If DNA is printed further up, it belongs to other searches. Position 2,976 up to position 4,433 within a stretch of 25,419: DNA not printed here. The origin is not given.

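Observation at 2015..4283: Two-gene membrane module: 4-TM protein with unknown soluble domain plus a signal-peptide/beta-helical-repeat/C-terminal multi-TM protein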

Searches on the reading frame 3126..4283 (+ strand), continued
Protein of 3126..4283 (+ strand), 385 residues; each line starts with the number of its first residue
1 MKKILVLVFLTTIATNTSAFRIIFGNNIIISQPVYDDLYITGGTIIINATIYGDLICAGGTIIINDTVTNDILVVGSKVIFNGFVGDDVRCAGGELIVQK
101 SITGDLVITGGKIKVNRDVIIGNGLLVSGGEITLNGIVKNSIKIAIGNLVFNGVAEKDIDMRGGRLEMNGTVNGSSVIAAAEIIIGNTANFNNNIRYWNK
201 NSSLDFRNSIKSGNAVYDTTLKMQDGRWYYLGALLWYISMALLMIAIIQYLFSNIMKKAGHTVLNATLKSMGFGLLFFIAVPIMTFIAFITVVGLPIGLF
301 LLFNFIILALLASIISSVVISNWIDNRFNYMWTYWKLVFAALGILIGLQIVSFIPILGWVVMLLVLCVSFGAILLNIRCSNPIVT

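Call 20: predict_structure(alignment_id=A1)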
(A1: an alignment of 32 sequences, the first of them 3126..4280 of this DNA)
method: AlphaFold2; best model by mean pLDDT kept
length: 385 residues; sequences in the alignment: 32
mean_pLDDT: 84.6   pTM: 0.54
mean pLDDT of the five models: 84.6, 83.5, 82.8, 77.8, 75.0
residues with pLDDT >= 90: 143; 70-90: 200; 50-70: 25; < 50: 17
segments of 3 or more residues with pLDDT < 50: 17-22, 379-385
pLDDT, mean of each block of 10 residues (from residue 1): 64 52 65 86 87 87 91 89 89 92 92 93 90 94 89 94 89 92 88 90 82 87 60 78 93 88 83 87 87 84 85 91 90 93 90 78 89 75 47
secondary structure, 60 per line:
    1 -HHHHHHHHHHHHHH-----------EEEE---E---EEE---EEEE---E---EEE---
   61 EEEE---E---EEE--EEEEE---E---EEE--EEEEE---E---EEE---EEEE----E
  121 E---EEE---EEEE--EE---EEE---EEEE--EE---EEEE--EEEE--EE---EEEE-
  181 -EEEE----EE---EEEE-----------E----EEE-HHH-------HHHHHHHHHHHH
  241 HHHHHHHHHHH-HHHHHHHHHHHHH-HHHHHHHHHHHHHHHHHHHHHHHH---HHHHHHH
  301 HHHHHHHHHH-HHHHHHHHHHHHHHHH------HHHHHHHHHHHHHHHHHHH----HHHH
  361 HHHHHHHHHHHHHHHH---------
elements in order: H2-15 E27-30 E38-40 E44-47 E55-57 E61-64 E72-74 E77-81 E89-91 E94-98 E106-108 E112-115 E125-127 E131-134 E142-144 E148-151 E159-162 E165-168 E176-179 E182-185 E195-198 E215-217 H229-251 H253-265 H267-290 H294-310 H312-327 H334-352 H357-376

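Call 23: fold_search(model_id=the predicted structure, library=pdb)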
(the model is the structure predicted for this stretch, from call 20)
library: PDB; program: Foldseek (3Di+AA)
matches with E <= 10: 55; with E <= 0.001: 0
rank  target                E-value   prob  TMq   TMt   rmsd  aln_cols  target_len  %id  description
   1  3p4g_D                9.8e-02  0.87  0.27  0.32  10.5       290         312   12  X-ray crystal structure of a hyperactive, Ca2+-dependent, beta-helical antifreeze protein from an Antarctic bacterium (released 2011-04-27)
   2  3p4g_B                9.8e-02  0.82  0.26  0.30  10.9       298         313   13  X-ray crystal structure of a hyperactive, Ca2+-dependent, beta-helical antifreeze protein from an Antarctic bacterium (released 2011-04-27)
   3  3p4g_C                2.2e-01  0.63  0.25  0.30  11.4       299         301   14  X-ray crystal structure of a hyperactive, Ca2+-dependent, beta-helical antifreeze protein from an Antarctic bacterium (released 2011-04-27)
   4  6n2c_B                3.4e-01  0.63  0.27  0.26   8.4       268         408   13  The Crystal Structure of Caldicellulosiruptor hydrothermalis Tapirin C-terminal domain (released 2018-12-19)
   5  6n2c_A                5.2e-01  0.44  0.25  0.24  10.0       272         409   13  The Crystal Structure of Caldicellulosiruptor hydrothermalis Tapirin C-terminal domain (released 2018-12-19)
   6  4wa0                  6.3e-01  0.25  0.20  0.21  11.1       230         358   16  The structure of a possible adhesin C-terminal domain from Caldicellulosiruptor kronotskyensis (released 2015-03-04)
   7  3p4g_A                1.1e+00  0.30  0.26  0.31  11.8       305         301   12  X-ray crystal structure of a hyperactive, Ca2+-dependent, beta-helical antifreeze protein from an Antarctic bacterium (released 2011-04-27)
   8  3tx3_B                1.1e+00  0.14  0.13  0.17  17.9       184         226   18  CysZ, a putative sulfate permease (released 2011-11-09)
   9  3twd_A                1.6e+00  0.10  0.14  0.19  11.5       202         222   12  glmuC1 in complex with an antibacterial inhibitor (released 2011-10-19)
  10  4aa7_A                1.7e+00  0.06  0.14  0.18  12.1       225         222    9  E.coli GlmU in complex with an antibacterial inhibitor (released 2012-08-15)
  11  8cpk_B                1.8e+00  0.41  0.27  0.27  11.2       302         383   11  Crystal structure of EtpA secretion domain from Enterotoxigenic Escherichia coli (released 2024-01-10)
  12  6n2b_A                2.2e+00  0.13  0.22  0.23  10.8       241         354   14  The Crystal Structure of Caldicellulosiruptor kristjanssonii Tapirin C-terminal domain (released 2018-12-19)
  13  9rkv_N                2.2e+00  0.09  0.20  0.15  17.2       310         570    8  Agrobacterium phage 7-7-1 tail fibers (released 2025-12-10)
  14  8rja_C                2.3e+00  0.21  0.20  0.28   7.9       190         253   17  Crystal structure of the F420-reducing formylmethanofuran dehydrogenase complex from the ethanotroph Candidatus Ethano (released 2024-10-02)
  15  2wlg_C                2.5e+00  0.04  0.11  0.17  12.0       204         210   13  Crystallographic analysis of the polysialic acid O-acetyltransferase OatWY (released 2009-06-30)
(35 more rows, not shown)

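Call 24: search_protein_families(library=pfam, proteins=[L048:7258-8094:+, L010:1929-2423:+, L012:190-576:+, L036:1827-3164:+, L041:2341-2883:-, L042:9279-9956:-, L082:8103-8699:-, L050:3459-4136:-, L003:7191-7394:+, L014:7598-8239:+], max_evalue=0.01)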
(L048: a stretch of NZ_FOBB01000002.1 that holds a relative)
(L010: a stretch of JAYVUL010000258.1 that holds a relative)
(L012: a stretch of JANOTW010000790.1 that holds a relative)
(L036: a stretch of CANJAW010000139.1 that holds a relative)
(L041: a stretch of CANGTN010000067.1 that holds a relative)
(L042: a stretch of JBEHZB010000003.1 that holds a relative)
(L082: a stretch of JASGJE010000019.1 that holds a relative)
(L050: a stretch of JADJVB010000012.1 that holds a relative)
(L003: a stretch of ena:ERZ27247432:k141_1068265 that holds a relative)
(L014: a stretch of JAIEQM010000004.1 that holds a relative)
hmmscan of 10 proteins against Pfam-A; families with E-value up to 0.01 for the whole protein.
L048:7258-8094:+ (278 aa): 1 family
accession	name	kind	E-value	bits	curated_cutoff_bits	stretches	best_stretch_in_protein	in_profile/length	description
PF00582.32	Usp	-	1.9e-09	38.6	24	1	209-276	73-140/141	Universal stress protein family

L010:1929-2423:+ (164 aa): 1 family
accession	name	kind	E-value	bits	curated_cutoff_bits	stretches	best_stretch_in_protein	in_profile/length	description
PF01161.25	PBP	-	1.2e-38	132.9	24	1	31-157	2-135/135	Phosphatidylethanolamine-binding protein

L012:190-576:+ (128 aa): 0 families

L036:1827-3164:+ (445 aa): 2 families
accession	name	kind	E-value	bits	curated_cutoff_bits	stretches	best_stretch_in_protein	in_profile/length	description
PF05139.19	Erythro_esteras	-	2e-113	380.2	26.4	1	70-422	1-358/358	Erythromycin esterase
PF04187.18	Cofac_haem_bdg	-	0.0025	18.3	27.7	0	245-292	159-204/213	Haem-binding uptake, Tiki superfamily, ChaN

L041:2341-2883:- (180 aa): 2 families
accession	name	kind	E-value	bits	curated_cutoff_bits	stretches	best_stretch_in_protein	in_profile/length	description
PF05974.18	DUF892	-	7e-23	81.9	23.7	1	17-172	2-158/159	Domain of unknown function (DUF892)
PF04108.17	ATG17_like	-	0.0013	18.7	43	1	15-134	81-156/355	Autophagy protein ATG17-like domain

L042:9279-9956:- (225 aa): 1 family
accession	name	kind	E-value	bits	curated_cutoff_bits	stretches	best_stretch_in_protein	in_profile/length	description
PF04972.22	BON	-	4.3e-48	161.9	27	3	78-146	1-69/69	BON domain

L082:8103-8699:- (198 aa): 1 family
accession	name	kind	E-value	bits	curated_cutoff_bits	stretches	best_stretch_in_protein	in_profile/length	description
PF06445.20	GyrI-like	-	2.2e-09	38.2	26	1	103-194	60-151/155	GyrI-like small molecule binding domain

L050:3459-4136:- (225 aa): 5 families
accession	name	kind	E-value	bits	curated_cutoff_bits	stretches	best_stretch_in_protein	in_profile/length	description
PF12697.13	Abhydrolase_6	-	0.00013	23.2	26.3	1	32-131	1-85/217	Alpha/beta hydrolase family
PF20408.4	Abhydrolase_11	-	0.0002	21.6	27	1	29-193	2-170/193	Alpha/beta hydrolase domain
PF01738.24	DLH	-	0.0002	21.5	21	1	84-195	77-193/217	Dienelactone hydrolase family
PF12146.15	Hydrolase_4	-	0.00027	20.8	27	0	28-132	3-105/239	Serine aminopeptidase, S33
PF08840.17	BAAT_C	-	0.0093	16.5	20.9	0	93-146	11-64/210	BAAT / Acyl-CoA thioester hydrolase C terminal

L003:7191-7394:+ (67 aa): 0 families

L014:7598-8239:+ (213 aa): 1 family
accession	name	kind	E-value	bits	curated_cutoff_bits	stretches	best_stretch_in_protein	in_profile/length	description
PF20334.3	DUF6629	-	8.2e-23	81.7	27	1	1-208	1-199/209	Family of unknown function (DUF6629)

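Call 50: search_solved_structures(query=A1, max_evalue=1)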
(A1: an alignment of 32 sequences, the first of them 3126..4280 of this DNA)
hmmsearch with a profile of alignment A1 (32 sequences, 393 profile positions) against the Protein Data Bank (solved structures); distinct sequences matched with E-value up to 1: 6.
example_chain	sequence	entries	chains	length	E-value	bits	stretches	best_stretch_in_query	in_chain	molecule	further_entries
5lgd_A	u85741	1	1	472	0.048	15.7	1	116-291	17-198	Platelet glycoprotein 4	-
2r6g_F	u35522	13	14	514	0.11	14.5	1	294-360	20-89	Maltose transport system permease protein malF | Maltose transporter subunit; membrane component of ABC superfamily | Maltose/maltodextrin transport system perm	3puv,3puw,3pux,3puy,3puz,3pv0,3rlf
2n3d_A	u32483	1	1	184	0.13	14.3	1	116-181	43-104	Bactofilin A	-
1hf2_A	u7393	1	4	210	0.32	13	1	97-172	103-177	SEPTUM SITE-DETERMINING PROTEIN MINC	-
4wa0_A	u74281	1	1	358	0.62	12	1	108-183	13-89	possible adhesin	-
8von_A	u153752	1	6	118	0.71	11.8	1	102-161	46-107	Spike protein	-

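Call 53: search_protein_representatives(alignment_id=A1)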
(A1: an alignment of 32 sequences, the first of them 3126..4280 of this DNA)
Query: 32 sequences, 393 profile positions. Proteins with E-value up to 0.001 (for the whole library): 12133; up to 1e-10: 7572; up to 1e-30: 1353. The best 150 are listed.
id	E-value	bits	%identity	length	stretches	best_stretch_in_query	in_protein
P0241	1.7e-170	583.6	-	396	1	1-390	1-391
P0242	4.7e-153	526.1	-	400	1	2-387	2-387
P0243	4.0e-152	523.1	-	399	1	1-388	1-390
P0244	8.1e-141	485.8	-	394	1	6-389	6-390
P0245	1.7e-139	481.5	-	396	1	7-386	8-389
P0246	3.9e-139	480.3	-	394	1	1-390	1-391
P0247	1.8e-136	471.5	-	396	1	1-380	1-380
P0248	1.4e-134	465.3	-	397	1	1-389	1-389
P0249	2.2e-131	454.7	-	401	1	1-388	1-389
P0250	2.4e-130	451.3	-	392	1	1-388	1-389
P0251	8.0e-128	443.0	-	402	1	6-388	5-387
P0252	5.2e-126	437.1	-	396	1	2-380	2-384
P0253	2.3e-124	431.6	-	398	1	1-389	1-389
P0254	3.8e-124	430.9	-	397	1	1-388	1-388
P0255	7.7e-123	426.6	-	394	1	1-388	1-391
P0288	1.2e-91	323.9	-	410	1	7-382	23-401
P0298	2.5e-87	309.7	-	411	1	11-380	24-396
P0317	2.9e-84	299.6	-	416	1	21-386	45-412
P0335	2.8e-81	289.8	-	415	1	24-380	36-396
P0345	4.0e-80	286.0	-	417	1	11-386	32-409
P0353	8.4e-79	281.6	-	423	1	1-383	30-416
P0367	4.9e-77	275.8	-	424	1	11-388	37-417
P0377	1.5e-74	267.6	-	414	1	16-387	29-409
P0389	2.4e-73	263.6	-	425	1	14-379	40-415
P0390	5.0e-73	262.6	-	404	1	7-388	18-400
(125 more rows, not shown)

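Call 55: list_cluster_members(proteins=[P0390, P0389, P0377, P0367, P0353, P0345, P0335, P0317, P0298, P0288])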
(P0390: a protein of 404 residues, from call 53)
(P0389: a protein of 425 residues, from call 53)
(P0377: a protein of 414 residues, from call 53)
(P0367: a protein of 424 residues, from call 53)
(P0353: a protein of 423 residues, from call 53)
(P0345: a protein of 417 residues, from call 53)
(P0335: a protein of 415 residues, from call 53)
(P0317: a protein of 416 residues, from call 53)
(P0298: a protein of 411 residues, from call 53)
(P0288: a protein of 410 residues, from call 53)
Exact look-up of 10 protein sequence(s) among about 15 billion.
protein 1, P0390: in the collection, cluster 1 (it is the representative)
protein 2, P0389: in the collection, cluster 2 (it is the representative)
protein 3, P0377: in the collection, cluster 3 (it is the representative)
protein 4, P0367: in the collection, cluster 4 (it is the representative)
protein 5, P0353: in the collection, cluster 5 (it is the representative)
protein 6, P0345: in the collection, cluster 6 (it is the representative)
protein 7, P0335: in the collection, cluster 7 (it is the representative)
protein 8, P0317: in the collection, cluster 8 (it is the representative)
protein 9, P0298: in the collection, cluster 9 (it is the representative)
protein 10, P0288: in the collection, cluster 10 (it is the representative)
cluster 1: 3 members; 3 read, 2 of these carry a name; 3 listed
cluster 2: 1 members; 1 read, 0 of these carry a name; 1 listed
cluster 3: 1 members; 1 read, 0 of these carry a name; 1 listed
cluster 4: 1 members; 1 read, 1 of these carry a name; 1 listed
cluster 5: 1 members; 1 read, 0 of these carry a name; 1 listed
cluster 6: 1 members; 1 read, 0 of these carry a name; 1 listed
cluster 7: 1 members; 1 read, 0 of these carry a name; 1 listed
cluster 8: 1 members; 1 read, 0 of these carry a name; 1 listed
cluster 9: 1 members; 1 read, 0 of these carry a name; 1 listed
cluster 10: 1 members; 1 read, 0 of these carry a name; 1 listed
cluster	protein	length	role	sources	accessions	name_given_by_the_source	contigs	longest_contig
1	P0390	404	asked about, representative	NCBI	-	-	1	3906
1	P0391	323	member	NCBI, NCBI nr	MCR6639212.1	MAG: polymer-forming cytoskeletal protein [Sporocytophaga sp.] | polymer-forming cytoskeletal protein [Sporocytophaga sp.]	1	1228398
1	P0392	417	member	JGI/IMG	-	cytoskeletal protein CcmA (bactofilin family)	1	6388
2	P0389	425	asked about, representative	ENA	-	-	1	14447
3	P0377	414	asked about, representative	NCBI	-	-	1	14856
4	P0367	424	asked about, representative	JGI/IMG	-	cytoskeletal protein CcmA (bactofilin family)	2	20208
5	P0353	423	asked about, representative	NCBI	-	-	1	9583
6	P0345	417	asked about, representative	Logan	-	-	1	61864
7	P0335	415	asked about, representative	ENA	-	-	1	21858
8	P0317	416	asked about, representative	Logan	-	-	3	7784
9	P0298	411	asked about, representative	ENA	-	-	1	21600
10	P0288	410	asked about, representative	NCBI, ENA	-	-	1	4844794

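Call 62: find_encoding_contigs(protein=P0003, flank=6000, max_places=2)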
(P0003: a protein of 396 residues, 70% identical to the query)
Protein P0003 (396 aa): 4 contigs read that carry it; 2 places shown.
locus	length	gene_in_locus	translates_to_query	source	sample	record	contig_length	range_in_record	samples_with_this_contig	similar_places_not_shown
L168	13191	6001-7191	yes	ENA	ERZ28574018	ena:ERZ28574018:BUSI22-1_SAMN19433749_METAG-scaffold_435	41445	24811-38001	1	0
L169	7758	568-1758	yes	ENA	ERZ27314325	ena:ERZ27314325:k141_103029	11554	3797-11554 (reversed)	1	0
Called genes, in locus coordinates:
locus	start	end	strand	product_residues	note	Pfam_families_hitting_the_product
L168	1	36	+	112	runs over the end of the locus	PF00085:Thioredoxin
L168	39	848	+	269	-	PF02405:MlaE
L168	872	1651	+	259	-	PF00005:ABC_tran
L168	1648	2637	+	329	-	PF02470:MlaD, PF28544:Helical_needle (faint)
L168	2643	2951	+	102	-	PF00085:Thioredoxin, PF13098:Thioredoxin_2, PF13728:TraF (weak), PF13905:Thioredoxin_8 (weak)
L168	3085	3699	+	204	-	-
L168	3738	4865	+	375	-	PF00881:Nitroreductase (faint)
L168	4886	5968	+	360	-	PF20181:DUF6544, PF21900:DUF6920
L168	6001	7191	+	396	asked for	PF26514:DUF8173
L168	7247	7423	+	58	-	-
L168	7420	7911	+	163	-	-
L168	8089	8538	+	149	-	-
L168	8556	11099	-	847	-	PF00690:Cation_ATPase_N, PF00122:E1-E2_ATPase, PF00702:Hydrolase, PF13246:Cation_ATPase, PF00689:Cation_ATPase_C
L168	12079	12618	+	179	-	PF12833:HTH_18, PF00165:HTH_AraC (weak)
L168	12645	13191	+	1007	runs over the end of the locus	PF08448:PAS_4, PF13426:PAS_9, PF00989:PAS, PF08448:PAS_4, PF13426:PAS_9, PF00989:PAS, PF08447:PAS_3, PF13426:PAS_9, +7 more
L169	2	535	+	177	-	?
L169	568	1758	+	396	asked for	PF26514:DUF8173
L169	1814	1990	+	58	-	-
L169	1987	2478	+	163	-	-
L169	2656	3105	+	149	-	-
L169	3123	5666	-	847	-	PF00690:Cation_ATPase_N, PF00122:E1-E2_ATPase, PF00702:Hydrolase, PF13246:Cation_ATPase, PF00689:Cation_ATPase_C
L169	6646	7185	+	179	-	PF12833:HTH_18, PF00165:HTH_AraC (weak)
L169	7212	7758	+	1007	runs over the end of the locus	PF08448:PAS_4, PF13426:PAS_9, PF00989:PAS, PF08448:PAS_4, PF13426:PAS_9, PF00989:PAS, PF08447:PAS_3, PF13426:PAS_9, +7 more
